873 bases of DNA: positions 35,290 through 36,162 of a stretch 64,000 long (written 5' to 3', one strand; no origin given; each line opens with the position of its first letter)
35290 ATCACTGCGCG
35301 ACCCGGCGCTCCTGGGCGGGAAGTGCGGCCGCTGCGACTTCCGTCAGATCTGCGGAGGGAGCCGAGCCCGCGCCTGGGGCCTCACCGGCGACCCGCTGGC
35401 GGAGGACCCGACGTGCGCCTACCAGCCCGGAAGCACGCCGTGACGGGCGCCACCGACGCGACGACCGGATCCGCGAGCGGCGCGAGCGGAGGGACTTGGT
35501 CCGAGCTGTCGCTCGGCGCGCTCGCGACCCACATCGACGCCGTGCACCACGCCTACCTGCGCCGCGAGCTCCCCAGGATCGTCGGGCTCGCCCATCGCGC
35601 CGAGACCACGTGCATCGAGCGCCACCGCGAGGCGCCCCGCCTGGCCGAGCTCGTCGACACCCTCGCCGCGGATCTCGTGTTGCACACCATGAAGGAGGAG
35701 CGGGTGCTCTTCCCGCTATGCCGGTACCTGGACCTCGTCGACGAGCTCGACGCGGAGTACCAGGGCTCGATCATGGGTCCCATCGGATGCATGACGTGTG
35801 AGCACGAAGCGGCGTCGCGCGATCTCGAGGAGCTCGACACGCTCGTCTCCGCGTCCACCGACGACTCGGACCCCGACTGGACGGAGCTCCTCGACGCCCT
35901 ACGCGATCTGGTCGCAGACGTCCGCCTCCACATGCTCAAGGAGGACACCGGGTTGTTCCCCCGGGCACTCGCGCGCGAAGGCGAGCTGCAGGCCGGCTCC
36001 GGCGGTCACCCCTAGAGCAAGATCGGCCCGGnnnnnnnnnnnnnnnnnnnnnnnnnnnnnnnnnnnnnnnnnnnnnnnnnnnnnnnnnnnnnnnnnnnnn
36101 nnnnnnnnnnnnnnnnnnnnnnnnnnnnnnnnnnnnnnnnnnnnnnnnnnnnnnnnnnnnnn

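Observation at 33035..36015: Tandem NirJ/AhbC/AhbD-like radical SAM/SPASM pair with a hemerythrin-like di-iron protein: unexpected in a high-GC actinobacterial context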

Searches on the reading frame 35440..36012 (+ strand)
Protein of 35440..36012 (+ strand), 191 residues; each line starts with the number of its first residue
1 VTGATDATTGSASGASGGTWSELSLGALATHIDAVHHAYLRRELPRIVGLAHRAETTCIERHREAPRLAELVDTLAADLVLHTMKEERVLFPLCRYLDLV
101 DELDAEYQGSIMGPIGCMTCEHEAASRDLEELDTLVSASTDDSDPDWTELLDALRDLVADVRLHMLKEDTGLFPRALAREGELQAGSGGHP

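Call 6: search_protein_families(library=ncbifam, proteins=[window:35440-36012:+], max_evalue=0.001)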
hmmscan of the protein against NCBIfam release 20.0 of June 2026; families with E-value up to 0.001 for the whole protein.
window:35440-36012:+ (191 aa): 3 families
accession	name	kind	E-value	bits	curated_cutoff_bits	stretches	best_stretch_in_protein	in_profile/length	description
TIGR03652.1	FeS_repair_RIC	equivalog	9.4e-24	84.4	204.7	1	18-176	61-216/216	iron-sulfur cluster repair di-iron protein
NF008221.0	PRK10992.1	equivalog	2.2e-18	66.6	254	1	19-179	66-219/220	iron-sulfur cluster repair protein YtfE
NF041614.1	FeSrepair_DnrN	equivalog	3.4e-11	43.7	300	1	20-178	7-156/157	iron-sulfur cluster repair protein DnrN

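Call 7: search_protein_families(library=pfam, proteins=[window:35440-36012:+], max_evalue=0.001)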
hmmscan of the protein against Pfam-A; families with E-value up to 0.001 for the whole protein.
window:35440-36012:+ (191 aa): 1 family
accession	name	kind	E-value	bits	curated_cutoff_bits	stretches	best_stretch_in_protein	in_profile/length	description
PF01814.28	Hemerythrin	-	1.9e-17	64.4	25.3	1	34-176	7-127/127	Hemerythrin HHE cation binding domain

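Call 46: search_solved_structures(query=window:35440-36012:+, max_evalue=0.01, show_alignments=1)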
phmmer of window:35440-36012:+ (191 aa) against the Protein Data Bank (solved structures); distinct sequences matched with E-value up to 0.01: 4.
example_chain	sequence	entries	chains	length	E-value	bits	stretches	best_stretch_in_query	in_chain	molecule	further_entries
7bha_A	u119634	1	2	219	5.4e-12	49.1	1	19-180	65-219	Iron-sulfur cluster repair protein YtfE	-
5fnn_A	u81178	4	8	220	5.5e-12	49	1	19-180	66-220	IRON-SULFUR CLUSTER REPAIR PROTEIN YTFE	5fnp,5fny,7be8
7bhc_A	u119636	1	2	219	3.1e-11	46.6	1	19-180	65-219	Iron-sulfur cluster repair protein YtfE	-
7bhb_A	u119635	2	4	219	7.2e-11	45.4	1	19-180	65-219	Iron-sulfur cluster repair protein YtfE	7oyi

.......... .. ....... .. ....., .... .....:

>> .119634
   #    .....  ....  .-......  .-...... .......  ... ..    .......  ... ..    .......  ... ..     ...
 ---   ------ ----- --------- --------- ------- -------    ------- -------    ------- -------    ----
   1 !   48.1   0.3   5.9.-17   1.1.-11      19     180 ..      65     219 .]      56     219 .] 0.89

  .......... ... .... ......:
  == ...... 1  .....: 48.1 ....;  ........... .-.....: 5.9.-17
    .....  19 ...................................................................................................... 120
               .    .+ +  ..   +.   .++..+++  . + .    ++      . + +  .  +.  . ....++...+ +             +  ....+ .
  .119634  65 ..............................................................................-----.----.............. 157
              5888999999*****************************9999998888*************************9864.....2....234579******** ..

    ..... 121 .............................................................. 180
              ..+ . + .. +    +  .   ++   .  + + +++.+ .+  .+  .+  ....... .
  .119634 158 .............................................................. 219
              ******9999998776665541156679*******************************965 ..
